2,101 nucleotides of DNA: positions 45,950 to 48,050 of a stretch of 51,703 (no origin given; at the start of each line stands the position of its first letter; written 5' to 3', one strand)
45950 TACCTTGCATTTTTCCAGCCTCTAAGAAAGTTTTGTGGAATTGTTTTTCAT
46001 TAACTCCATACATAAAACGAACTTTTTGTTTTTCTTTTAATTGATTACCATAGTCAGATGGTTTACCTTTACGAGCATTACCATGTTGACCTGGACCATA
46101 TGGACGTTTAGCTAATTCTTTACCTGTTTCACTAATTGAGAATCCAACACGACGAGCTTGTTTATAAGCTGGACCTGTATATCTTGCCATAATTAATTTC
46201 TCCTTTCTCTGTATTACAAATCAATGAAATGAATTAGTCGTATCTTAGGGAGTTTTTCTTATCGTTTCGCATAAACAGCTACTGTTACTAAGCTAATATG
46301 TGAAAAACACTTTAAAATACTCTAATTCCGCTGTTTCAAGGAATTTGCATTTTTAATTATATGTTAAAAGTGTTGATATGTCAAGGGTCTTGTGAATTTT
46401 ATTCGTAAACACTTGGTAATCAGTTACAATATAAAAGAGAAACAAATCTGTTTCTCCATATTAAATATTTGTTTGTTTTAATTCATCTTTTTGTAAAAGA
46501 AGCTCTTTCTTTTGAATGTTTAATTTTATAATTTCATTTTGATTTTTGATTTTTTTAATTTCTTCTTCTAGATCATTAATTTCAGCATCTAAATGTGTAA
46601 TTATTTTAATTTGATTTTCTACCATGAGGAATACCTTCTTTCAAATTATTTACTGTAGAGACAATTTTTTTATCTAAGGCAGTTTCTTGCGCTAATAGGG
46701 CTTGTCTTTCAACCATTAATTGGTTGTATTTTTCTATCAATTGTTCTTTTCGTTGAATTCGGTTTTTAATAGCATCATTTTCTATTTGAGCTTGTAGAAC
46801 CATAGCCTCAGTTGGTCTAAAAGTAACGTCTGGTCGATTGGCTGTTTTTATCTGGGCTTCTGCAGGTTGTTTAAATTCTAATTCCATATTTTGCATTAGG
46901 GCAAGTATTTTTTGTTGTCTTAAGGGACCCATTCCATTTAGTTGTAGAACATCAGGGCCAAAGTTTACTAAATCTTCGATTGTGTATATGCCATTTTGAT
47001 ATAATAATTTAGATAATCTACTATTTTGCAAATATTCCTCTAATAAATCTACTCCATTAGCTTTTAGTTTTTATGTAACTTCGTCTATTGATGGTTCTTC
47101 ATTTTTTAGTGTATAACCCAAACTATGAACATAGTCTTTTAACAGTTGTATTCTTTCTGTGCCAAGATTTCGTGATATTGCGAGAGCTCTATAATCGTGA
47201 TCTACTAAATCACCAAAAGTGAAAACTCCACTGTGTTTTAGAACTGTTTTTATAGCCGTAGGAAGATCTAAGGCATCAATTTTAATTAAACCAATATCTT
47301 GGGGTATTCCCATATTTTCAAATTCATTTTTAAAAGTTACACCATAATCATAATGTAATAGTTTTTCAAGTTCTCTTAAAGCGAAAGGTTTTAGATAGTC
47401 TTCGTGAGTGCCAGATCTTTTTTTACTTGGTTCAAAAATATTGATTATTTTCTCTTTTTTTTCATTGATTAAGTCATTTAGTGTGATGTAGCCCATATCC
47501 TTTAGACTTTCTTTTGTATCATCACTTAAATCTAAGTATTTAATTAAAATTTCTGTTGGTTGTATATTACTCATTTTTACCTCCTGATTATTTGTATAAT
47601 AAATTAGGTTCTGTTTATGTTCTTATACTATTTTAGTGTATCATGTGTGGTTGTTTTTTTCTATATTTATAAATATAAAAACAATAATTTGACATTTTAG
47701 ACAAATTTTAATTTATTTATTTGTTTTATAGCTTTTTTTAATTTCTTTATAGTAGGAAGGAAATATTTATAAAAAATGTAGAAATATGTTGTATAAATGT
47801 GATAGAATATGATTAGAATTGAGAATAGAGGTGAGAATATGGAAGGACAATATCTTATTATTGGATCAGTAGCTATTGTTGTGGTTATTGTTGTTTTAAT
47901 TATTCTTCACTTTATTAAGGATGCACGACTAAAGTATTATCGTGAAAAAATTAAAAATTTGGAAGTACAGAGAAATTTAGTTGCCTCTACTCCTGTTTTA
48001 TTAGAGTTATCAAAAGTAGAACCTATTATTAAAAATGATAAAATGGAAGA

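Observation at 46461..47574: Operon made only of RpoA alpha-CTD-like modules and coiled coils, interrupted by an in-frame TAA and a frame switch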

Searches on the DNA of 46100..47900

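Call 58: search_rna_families(source=window, start=46100, end=47900, threshold=evalue, max_evalue=1)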
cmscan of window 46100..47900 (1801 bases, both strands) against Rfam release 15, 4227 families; matches with E-value up to 1: 0.
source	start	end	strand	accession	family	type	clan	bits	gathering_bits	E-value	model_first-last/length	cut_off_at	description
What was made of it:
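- On Programmed readthrough / recoding site: There is no Rfam hit (call 58).
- No Rfam element or other structure was found at the site (call 58).
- Tried and rejected: No hit (call 58).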

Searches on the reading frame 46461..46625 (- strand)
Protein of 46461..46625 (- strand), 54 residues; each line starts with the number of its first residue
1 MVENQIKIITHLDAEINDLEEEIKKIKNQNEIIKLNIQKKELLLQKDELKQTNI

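Call 3: search_protein_families(library=pfam, proteins=[window:46461-46625:-], max_evalue=1)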
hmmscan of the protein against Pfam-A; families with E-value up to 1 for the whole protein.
window:46461-46625:- (54 aa): 3 families
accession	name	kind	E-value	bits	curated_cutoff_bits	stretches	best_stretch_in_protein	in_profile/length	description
PF04977.20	DivIC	-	0.029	14.6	28.9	1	3-39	13-49/80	Septum formation initiator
PF24448.1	T4_y05I_C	-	0.19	12.5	27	1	8-50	12-56/69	y05I-like putative transcription factor C-terminal domain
PF01763.21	Herpes_UL6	-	0.65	8.9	27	1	7-48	364-405/562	Herpesvirus UL6 like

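Call 17: find_encoding_contigs(protein=window:46461-46625:-, flank=3000, max_places=10)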
Protein window:46461-46625:- (54 aa): no gene with exactly this product is on record in the collection.

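Call 34: search_protein_families(library=phrogs, proteins=[window:46464-46625:-], max_evalue=0.1)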
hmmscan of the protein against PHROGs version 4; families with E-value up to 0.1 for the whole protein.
window:46464-46625:- (54 aa): 2 families
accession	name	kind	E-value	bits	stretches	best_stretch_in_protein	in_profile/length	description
phrog_12423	-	unknown function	0.0056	17.5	1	7-49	42-82/130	-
phrog_9310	-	unknown function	0.047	15.2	1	6-29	56-79/80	-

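Call 35: search_protein_families(library=ncbifam, proteins=[window:46464-46625:-], max_evalue=0.1)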
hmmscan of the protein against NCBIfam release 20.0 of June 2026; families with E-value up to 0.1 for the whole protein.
window:46464-46625:- (54 aa): 1 family
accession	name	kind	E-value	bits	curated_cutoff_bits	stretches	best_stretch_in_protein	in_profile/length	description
TIGR00073.1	hypB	equivalog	0.015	14.8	121.2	1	2-43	162-203/217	hydrogenase nickel incorporation protein HypB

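Call 36: search_protein_families(library=padloc, proteins=[window:46464-46625:-], max_evalue=0.1)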
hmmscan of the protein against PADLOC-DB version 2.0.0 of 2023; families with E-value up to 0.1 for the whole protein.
window:46464-46625:- (54 aa): 1 family
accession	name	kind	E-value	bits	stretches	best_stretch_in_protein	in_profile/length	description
PDLC00509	JetC1|JetC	-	0.099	8.7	1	10-52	687-729/1158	DUF3584 domain; MukB-like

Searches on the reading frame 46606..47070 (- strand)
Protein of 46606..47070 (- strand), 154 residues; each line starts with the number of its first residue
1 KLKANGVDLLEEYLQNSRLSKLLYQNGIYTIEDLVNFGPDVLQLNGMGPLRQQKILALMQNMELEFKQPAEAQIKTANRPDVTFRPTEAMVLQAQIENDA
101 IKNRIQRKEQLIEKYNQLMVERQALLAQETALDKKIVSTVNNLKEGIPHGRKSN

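Call 3: search_protein_families(library=pfam, proteins=[window:46606-47070:-], max_evalue=1)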
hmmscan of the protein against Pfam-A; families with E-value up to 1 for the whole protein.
window:46606-47070:- (154 aa): 3 families
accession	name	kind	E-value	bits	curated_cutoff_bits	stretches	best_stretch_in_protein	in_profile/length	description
PF11708.13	Slu7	-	0.048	14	27.9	1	79-120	159-200/253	Pre-mRNA splicing Prp18-interacting factor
PF14661.11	HAUS6_N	-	0.2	11.7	26.4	1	87-150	148-212/233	HAUS augmin-like complex subunit 6 N-terminus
PF11594.13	Med28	-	0.44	11.4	29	0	94-123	70-99/102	Mediator complex subunit 28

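Call 34: search_protein_families(library=phrogs, proteins=[window:46609-47070:-], max_evalue=0.1)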
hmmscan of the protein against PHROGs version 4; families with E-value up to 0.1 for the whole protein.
window:46609-47070:- (154 aa): 0 families

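Call 35: search_protein_families(library=ncbifam, proteins=[window:46609-47070:-], max_evalue=0.1)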
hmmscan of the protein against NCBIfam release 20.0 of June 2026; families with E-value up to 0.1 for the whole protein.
window:46609-47070:- (154 aa): 1 family
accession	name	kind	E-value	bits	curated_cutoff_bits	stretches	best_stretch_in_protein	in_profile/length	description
NF005841.0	PRK07758.1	equivalog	0.005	17.1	115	1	21-67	48-95/95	hypothetical protein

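Call 36: search_protein_families(library=padloc, proteins=[window:46609-47070:-], max_evalue=0.1)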
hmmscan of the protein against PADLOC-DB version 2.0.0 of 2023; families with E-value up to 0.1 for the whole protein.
window:46609-47070:- (154 aa): 0 families

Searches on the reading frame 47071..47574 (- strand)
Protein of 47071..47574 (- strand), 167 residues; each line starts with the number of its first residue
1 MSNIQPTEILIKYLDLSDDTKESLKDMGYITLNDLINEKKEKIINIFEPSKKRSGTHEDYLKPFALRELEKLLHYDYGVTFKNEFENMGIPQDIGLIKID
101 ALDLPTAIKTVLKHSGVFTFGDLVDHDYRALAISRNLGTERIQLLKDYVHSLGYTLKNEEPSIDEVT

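Call 3: search_protein_families(library=pfam, proteins=[window:47071-47574:-], max_evalue=1)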
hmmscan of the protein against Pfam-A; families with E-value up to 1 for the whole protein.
window:47071-47574:- (167 aa): 2 families
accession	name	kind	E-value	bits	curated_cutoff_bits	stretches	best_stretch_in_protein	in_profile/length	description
PF03118.21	RNA_pol_A_CTD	-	2.8e-09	37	23.8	2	97-140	13-56/67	Bacterial RNA polymerase, alpha chain C terminal domain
PF21794.3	RAD51D_N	-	0.15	12.7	27.3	0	111-133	19-41/60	RAD51D, N-terminal domain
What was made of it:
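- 47071..47574 (-): ORF A: the 5' piece of the large gene (167 aa), holding alpha-CTD-like modules D1 (about 47341..47559) and D2 (about 47101..47310). Pfam PF03118 E=2.8e-9 in two stretches (call 3).
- On RNAP alpha-CTD-like (HhH)2 domain (PF03118): ORF A scores 37 bits against a 23.8-bit cut-off, E=2.8e-9, in two stretches (call 3).
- Closest known: C-terminal domain of the bacterial RNA polymerase alpha subunit. Same: Pfam scores 37 bits against a 23.8-bit cut-off (call 3).
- Checked: ORF A hits Pfam PF03118 at E = 2.8e-9 (37 bits against a 23.8-bit cut-off), in two stretches (call 3).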

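Call 16: find_encoding_contigs(protein=window:47071-47574:-, flank=3000, max_places=10)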
Protein window:47071-47574:- (167 aa): no gene with exactly this product is on record in the collection.
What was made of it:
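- Tried and rejected: Exact look-ups of ORF A and ORF C found no other contig (calls 16, 17).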

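Call 34: search_protein_families(library=phrogs, proteins=[window:47074-47574:-], max_evalue=0.1)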
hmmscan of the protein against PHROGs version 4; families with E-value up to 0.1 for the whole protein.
window:47074-47574:- (167 aa): 0 families

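Call 35: search_protein_families(library=ncbifam, proteins=[window:47074-47574:-], max_evalue=0.1)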
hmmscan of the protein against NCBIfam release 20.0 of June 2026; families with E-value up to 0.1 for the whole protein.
window:47074-47574:- (167 aa): 8 families
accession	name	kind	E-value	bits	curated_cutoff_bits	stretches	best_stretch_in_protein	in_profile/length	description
NF003519.0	PRK05182.2-5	equivalog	4.1e-09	35.8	277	1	84-160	242-318/320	DNA-directed RNA polymerase subunit alpha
TIGR02027.1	rpoA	equivalog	4.4e-08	32.7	227.8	1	94-158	233-297/298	DNA-directed RNA polymerase subunit alpha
NF003514.0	PRK05182.1-4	equivalog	1.4e-06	27.1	434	1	97-165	249-317/338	DNA-directed RNA polymerase subunit alpha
NF003515.0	PRK05182.2-1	equivalog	6.9e-05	22.3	406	1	98-160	252-314/314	DNA-directed RNA polymerase subunit alpha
NF003517.0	PRK05182.2-3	equivalog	0.0004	19.5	356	1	96-160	258-322/344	DNA-directed RNA polymerase subunit alpha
NF003518.0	PRK05182.2-4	equivalog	0.00052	19.3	523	1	99-159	251-311/312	DNA-directed RNA polymerase subunit alpha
NF003516.0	PRK05182.2-2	equivalog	0.0056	15.9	353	0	92-159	242-310/315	DNA-directed RNA polymerase subunit alpha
TIGR01714.1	phage_rep_org_N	hypoth_equivalog_domain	0.017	15.3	49.8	0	7-48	27-62/119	phage replisome organizer, putative, N-terminal region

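Call 36: search_protein_families(library=padloc, proteins=[window:47074-47574:-], max_evalue=0.1)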
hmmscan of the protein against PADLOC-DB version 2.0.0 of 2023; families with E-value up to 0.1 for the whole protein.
window:47074-47574:- (167 aa): 0 families
